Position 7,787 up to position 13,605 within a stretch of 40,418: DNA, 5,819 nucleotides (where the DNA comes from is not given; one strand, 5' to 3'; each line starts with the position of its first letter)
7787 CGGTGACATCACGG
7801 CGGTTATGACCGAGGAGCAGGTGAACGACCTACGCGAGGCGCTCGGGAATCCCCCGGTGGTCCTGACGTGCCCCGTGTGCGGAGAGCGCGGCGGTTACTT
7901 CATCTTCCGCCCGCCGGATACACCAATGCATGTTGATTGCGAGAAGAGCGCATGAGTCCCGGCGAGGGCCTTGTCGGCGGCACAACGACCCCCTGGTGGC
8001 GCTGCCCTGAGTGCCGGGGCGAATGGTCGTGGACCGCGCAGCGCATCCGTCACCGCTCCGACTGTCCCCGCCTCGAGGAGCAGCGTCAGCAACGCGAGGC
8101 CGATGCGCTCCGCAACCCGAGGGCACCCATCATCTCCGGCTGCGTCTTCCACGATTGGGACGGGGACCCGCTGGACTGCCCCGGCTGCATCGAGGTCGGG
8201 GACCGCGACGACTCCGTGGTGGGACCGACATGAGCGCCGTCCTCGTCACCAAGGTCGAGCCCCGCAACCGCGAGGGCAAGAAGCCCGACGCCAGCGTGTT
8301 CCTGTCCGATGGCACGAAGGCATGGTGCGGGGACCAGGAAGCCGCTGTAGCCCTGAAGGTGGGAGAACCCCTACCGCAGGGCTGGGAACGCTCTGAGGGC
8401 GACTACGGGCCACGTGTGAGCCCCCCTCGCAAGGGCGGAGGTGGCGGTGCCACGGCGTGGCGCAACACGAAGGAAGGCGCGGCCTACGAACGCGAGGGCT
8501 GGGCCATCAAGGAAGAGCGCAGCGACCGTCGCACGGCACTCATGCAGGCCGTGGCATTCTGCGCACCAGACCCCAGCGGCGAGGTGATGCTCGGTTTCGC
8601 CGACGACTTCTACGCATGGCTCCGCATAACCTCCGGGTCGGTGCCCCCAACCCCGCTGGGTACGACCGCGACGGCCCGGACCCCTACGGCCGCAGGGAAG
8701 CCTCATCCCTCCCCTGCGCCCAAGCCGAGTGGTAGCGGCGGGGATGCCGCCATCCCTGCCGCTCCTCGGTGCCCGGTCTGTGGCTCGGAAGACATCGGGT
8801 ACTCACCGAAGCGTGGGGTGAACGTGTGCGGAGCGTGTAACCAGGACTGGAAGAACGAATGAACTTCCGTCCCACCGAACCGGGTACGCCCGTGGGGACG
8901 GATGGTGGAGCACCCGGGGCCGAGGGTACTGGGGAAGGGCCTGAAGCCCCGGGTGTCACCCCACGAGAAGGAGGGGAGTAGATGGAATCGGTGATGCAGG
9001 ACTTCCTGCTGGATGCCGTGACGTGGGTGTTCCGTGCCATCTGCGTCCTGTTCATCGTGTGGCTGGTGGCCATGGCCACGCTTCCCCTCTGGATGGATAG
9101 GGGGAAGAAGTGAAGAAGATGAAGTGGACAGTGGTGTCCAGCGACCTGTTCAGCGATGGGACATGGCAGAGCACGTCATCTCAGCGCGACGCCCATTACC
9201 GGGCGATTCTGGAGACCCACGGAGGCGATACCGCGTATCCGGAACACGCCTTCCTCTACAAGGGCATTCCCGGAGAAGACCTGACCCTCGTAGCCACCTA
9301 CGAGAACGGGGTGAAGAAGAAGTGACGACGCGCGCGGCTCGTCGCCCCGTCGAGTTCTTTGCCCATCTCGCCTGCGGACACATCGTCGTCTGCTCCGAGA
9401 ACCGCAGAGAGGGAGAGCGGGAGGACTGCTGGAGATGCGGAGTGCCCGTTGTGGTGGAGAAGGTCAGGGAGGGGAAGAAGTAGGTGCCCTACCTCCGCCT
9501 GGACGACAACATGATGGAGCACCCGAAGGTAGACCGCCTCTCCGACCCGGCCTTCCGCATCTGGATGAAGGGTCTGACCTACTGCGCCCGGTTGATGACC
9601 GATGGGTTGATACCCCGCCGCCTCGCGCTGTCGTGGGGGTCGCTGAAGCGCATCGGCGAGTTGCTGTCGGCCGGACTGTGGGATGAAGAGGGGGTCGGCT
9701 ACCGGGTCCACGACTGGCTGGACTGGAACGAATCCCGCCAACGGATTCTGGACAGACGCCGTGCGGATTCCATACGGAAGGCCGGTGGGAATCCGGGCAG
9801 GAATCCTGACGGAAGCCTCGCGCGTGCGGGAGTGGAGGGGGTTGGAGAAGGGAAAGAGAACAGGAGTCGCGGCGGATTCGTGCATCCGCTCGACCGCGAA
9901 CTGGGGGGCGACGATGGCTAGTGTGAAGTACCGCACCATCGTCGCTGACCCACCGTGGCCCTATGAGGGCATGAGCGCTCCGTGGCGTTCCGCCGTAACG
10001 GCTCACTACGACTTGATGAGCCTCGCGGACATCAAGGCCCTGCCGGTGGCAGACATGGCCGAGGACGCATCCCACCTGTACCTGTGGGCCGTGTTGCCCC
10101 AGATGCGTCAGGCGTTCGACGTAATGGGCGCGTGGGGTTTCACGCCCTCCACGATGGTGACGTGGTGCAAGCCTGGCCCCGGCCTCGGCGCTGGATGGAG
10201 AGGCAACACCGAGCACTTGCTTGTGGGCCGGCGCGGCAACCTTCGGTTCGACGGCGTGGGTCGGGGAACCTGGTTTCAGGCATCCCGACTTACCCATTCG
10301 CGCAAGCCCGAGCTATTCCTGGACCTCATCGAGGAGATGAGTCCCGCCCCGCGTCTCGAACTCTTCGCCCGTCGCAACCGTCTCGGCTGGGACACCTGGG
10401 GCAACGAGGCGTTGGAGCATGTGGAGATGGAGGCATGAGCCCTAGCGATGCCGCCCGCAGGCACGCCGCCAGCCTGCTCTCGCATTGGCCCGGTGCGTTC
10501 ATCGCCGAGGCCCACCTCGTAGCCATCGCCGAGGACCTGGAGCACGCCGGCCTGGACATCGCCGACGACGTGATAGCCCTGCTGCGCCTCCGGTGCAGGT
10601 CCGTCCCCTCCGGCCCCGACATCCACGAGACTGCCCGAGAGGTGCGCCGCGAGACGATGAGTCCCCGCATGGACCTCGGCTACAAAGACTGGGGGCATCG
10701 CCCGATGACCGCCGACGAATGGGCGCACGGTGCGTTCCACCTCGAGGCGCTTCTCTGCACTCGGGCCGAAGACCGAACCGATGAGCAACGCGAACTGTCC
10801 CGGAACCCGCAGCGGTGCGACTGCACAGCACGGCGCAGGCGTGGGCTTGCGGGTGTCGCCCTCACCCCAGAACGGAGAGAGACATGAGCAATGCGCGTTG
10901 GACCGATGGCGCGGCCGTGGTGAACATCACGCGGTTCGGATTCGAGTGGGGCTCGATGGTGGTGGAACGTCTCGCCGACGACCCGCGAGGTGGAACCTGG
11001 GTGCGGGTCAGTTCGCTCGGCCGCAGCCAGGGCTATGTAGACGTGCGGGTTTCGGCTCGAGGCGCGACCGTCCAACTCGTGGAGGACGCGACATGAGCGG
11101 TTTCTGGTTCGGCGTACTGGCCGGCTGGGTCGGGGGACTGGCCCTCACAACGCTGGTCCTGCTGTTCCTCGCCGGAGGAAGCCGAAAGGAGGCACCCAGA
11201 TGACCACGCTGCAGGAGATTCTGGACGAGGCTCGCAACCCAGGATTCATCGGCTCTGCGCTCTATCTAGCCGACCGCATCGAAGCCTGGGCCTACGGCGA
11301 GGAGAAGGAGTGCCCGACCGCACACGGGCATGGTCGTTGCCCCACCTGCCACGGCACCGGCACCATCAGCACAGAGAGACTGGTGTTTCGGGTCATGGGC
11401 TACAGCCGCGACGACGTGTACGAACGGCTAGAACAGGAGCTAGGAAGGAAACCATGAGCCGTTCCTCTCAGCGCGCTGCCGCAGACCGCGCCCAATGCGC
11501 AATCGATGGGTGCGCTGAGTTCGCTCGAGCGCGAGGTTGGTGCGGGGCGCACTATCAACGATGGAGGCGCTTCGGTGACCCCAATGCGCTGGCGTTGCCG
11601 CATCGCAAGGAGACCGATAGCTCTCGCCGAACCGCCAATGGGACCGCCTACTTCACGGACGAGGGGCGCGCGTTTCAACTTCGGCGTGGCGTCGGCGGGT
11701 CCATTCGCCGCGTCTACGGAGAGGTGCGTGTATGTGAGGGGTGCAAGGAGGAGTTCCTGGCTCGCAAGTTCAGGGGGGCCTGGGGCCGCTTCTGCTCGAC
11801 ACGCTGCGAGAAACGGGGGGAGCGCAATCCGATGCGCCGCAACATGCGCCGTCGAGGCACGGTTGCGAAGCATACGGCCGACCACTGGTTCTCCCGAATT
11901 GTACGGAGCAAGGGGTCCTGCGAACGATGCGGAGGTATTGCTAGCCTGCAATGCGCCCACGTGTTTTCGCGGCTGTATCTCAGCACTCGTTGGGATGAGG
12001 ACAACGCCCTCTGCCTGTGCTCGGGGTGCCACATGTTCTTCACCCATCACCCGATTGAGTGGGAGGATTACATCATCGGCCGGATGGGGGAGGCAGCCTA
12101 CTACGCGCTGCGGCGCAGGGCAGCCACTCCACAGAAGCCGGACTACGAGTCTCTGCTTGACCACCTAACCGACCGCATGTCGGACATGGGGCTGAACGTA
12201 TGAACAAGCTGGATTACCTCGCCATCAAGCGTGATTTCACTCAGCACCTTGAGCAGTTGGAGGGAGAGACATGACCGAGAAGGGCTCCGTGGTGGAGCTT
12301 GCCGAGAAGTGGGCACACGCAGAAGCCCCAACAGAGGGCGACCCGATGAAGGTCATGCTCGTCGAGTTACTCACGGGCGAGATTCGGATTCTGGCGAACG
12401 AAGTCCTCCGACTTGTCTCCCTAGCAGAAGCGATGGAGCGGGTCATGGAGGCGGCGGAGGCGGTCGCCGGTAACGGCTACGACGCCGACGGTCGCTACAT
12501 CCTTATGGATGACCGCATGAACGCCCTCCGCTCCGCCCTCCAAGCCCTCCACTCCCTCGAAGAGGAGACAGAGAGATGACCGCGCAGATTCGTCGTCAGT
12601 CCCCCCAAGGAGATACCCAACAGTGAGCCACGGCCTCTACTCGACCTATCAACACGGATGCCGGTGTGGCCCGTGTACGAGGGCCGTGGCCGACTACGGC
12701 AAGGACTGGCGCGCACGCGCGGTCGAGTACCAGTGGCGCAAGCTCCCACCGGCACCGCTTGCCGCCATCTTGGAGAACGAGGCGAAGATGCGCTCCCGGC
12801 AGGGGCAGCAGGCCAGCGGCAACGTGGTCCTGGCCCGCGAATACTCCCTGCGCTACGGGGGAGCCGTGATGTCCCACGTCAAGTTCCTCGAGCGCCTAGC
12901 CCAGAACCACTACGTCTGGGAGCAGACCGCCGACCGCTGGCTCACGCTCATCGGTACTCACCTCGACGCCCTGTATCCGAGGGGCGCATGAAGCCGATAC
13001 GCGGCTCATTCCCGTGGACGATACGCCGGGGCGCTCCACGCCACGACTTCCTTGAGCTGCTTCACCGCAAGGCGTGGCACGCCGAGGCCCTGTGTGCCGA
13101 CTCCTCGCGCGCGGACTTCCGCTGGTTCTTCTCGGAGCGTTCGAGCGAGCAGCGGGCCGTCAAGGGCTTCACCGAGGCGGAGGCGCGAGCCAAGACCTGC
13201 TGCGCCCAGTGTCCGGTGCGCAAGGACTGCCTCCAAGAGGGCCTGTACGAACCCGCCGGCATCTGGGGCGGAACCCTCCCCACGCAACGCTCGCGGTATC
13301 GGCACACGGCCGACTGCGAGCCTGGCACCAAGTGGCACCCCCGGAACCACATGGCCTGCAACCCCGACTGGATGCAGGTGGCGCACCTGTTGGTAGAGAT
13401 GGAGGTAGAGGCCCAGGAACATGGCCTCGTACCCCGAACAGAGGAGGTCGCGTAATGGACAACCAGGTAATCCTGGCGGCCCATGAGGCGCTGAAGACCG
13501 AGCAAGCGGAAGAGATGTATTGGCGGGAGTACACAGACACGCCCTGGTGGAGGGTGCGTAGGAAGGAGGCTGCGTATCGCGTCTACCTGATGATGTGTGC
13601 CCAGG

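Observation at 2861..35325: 15-nt motif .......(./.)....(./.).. sits at the boundary of every late-gene block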

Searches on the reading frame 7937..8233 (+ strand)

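Call 45: search_protein_families(library=pfam, proteins=[window:7937-8233:+], max_evalue=0.5)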
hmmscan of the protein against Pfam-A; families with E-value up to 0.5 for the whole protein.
window:7937-8233:+ (98 aa): 1 family
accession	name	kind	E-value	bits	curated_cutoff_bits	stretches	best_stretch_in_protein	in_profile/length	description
PF14311.12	DUF4379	-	0.00091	19.8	24.5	1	5-44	12-51/56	Probable Treble clef zinc finger domain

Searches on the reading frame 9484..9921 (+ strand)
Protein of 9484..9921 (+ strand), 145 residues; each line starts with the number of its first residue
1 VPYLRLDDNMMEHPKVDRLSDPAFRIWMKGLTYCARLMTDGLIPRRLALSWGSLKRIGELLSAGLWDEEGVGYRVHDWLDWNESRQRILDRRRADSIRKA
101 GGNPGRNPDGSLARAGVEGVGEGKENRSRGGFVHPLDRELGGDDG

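Call 28: search_protein_families(library=pfam, proteins=[window:9484-9921:+], max_evalue=0.01)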
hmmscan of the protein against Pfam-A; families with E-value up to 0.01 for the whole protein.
window:9484-9921:+ (145 aa): 0 families

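Call 29: search_protein_families(library=phrogs, proteins=[window:9484-9921:+], max_evalue=0.01)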
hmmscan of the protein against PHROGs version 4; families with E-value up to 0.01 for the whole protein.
window:9484-9921:+ (145 aa): 6 families
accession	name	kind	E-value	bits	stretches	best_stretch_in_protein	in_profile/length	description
phrog_2447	-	DNA, RNA and nucleotide metabolism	1.1e-26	95.5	1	1-102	3-109/295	replication initiation protein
phrog_3926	-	DNA, RNA and nucleotide metabolism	6.1e-20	73.1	1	1-96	4-102/312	replication initiation protein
phrog_1882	-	unknown function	5.8e-18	66.7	1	1-106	1-107/259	-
phrog_30000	-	unknown function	4.7e-08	34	1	1-71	1-71/334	-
phrog_22834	-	unknown function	5e-06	27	1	10-95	14-103/310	-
phrog_9474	-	DNA, RNA and nucleotide metabolism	0.0018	18.9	1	10-99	10-112/288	replication initiation protein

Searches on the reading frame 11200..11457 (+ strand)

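Call 45: search_protein_families(library=pfam, proteins=[window:11200-11457:+], max_evalue=0.5)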
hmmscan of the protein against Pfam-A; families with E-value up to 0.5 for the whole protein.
window:11200-11457:+ (85 aa): 8 families
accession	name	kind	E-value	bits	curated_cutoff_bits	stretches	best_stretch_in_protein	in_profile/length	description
PF08587.17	UBA_2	-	0.0032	17.9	23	1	65-80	12-27/45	Ubiquitin associated domain (UBA)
PF00684.25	DnaJ_CXXCXGXG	-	0.021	15.5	32.7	1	38-62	1-34/65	DnaJ central domain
PF25433.1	DUF7895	-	0.074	13.9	27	1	35-57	2-24/75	Domain of unknown function (DUF7895)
PF23641.1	YmcF-like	-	0.074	13.7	27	1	40-53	2-15/62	YmcF-like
PF21002.2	TMEM106_N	-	0.12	13.4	24.5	1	44-59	54-69/91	Transmembrane protein 106 N-terminal region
PF15777.11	Anti-TRAP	-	0.19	12.2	32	0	39-59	24-45/59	Tryptophan RNA-binding attenuator protein inhibitory protein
PF17915.7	zf_Rg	-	0.21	11.5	25.5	0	44-61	7-22/49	Reverse gyrase zinc finger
PF20833.2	RNase_E_G_Thio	-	0.23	12.1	26.8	1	47-59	2-14/86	RNase E/G, Thioredoxin-like domain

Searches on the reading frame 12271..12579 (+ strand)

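Call 45: search_protein_families(library=pfam, proteins=[window:12271-12579:+], max_evalue=0.5)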
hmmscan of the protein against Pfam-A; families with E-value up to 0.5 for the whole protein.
window:12271-12579:+ (102 aa): 1 family
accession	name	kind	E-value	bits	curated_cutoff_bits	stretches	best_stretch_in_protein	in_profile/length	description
PF06698.16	DUF1192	-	0.21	12.2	25.5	1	23-65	14-56/58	Protein of unknown function (DUF1192)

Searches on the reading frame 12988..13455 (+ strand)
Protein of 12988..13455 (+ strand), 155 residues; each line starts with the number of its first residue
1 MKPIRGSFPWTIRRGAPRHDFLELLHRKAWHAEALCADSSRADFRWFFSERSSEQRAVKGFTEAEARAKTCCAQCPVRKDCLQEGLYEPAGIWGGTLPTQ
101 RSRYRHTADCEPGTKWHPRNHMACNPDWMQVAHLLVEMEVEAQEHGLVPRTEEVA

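Call 50: find_related_loci(query=window:12988-13455:+, collection=viral_contigs, flank=10000)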
Query window:12988-13455:+ (155 aa) in viral_contigs; peptide patterns used: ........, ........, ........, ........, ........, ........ (x = any residue, [..] = any of these).
1 stretches matched a pattern, but none encodes a relative of the query by tblastn (E <= 1e-3).
